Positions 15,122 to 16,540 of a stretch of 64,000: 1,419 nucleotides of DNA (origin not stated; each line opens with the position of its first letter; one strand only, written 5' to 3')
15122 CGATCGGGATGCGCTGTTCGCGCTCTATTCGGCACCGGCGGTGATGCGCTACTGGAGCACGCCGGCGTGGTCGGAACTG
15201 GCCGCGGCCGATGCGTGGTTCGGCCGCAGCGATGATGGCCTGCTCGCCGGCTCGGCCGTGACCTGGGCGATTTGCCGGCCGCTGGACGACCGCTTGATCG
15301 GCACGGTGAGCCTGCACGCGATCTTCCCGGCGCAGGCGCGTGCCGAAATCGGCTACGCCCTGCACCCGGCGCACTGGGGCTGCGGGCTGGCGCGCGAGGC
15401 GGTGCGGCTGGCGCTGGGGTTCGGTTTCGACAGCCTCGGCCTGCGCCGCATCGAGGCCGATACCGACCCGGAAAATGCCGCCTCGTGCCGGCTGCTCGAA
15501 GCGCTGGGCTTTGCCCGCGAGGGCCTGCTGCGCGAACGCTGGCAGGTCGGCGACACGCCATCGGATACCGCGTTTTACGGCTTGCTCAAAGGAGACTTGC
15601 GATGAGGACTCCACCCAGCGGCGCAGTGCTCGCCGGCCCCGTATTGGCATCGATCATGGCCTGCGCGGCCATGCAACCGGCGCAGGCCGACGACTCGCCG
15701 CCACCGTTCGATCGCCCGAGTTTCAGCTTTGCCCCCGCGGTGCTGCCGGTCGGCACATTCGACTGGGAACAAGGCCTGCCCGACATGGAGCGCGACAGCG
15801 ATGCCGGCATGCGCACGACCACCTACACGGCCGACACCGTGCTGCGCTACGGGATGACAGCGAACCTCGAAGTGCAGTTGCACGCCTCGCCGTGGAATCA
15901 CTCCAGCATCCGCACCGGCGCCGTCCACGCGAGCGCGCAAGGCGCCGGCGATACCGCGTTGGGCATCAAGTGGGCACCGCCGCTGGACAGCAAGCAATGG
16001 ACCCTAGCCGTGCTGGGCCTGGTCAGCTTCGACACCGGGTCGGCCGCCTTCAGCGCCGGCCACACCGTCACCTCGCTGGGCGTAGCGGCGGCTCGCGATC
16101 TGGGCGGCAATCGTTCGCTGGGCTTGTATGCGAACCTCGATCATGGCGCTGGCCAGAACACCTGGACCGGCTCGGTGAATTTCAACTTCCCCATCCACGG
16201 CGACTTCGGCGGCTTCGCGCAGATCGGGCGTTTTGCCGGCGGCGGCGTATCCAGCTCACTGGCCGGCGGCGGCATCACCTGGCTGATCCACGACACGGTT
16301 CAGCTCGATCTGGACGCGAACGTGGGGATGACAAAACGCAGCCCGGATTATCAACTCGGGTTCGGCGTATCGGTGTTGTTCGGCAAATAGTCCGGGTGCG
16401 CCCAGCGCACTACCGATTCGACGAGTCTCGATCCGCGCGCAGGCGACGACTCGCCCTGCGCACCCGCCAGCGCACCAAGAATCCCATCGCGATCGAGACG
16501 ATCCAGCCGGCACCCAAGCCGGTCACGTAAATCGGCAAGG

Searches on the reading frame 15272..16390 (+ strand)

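Call 46: search_protein_families(library=pfam, proteins=[window:15272-16390:+], max_evalue=0.00001)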
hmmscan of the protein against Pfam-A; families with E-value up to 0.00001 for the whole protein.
window:15272-16390:+ (372 aa): 1 family
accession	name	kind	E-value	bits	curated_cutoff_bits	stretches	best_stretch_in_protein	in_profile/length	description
PF13557.12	Phenol_MetA_deg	-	3e-12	47.6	22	1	147-370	2-242/242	Putative MetA-pathway of phenol degradation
